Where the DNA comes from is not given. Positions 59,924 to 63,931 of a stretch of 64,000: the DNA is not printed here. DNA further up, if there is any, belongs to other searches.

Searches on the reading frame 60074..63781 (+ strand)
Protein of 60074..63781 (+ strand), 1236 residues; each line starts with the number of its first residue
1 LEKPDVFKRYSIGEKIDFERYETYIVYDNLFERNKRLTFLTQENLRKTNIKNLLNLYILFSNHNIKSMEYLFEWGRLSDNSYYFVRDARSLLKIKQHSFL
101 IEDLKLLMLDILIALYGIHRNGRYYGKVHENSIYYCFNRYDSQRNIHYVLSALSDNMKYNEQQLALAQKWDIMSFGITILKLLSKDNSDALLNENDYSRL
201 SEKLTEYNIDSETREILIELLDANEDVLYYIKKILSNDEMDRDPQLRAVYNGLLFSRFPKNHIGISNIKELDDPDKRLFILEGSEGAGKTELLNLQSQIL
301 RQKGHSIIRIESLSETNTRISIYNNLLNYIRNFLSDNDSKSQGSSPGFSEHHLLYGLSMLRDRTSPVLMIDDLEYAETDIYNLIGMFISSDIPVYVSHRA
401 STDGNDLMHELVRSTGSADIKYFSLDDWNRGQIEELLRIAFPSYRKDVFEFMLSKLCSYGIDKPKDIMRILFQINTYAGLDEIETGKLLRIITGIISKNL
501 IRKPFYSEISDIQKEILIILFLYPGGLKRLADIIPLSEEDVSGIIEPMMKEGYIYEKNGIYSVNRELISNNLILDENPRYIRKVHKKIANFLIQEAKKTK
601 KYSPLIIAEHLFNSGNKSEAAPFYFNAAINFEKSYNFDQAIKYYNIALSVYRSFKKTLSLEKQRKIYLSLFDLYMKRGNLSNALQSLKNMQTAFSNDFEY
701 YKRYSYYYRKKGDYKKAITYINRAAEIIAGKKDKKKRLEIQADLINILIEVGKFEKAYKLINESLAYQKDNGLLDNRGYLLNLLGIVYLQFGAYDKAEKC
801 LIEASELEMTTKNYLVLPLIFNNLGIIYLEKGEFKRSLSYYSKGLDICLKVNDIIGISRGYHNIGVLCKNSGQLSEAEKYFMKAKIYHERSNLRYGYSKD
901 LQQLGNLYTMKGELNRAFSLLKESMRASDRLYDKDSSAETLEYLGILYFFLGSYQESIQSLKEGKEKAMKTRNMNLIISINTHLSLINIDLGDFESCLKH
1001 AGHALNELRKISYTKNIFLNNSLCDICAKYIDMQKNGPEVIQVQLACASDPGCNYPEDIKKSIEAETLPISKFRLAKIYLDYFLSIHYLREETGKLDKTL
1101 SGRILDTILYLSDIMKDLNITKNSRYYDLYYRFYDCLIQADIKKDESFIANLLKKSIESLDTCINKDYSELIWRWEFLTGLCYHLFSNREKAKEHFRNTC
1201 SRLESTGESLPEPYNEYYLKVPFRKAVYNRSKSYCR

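Call 88: search_protein_families(library=pfam, proteins=[window:60074-63781:+], max_evalue=0.00001)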
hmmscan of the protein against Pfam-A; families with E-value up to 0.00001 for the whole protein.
window:60074-63781:+ (1236 aa): 11 families
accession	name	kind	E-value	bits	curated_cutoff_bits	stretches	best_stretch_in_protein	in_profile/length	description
PF13424.12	TPR_12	-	1.2e-30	105.9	30.1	1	903-963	8-70/77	Tetratricopeptide repeat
PF07719.23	TPR_2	-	1.4e-21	75.2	27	0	699-727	2-30/34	Tetratricopeptide repeat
PF00515.34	TPR_1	-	4.2e-19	67.9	27.8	0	820-847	3-30/34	Tetratricopeptide repeat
PF13374.12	TPR_10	-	7.2e-12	45.3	27.5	0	902-933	6-37/42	Tetratricopeptide repeat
PF13181.12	TPR_8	-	1.3e-11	44.1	25.7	0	859-884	2-27/34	Tetratricopeptide repeat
PF13176.12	TPR_7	-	5e-11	42.2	27.9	0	781-809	2-30/36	Tetratricopeptide repeat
PF13428.12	TPR_14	-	8.6e-11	41.9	23.5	0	699-726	2-29/44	Tetratricopeptide repeat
PF13432.12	TPR_16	-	1.7e-08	35.1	32.7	0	670-727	3-60/65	Tetratricopeptide repeat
PF14559.12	TPR_19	-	7.8e-08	33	25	0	710-771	3-58/68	Tetratricopeptide repeat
PF23300.3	HEAT_Nup120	-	2.8e-07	31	29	1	681-761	68-148/170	Nucleoporin Nup120, HEAT repeats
PF10602.15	RPN7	-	1.4e-06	28.5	29.6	0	703-805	41-140/174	26S proteasome subunit RPN7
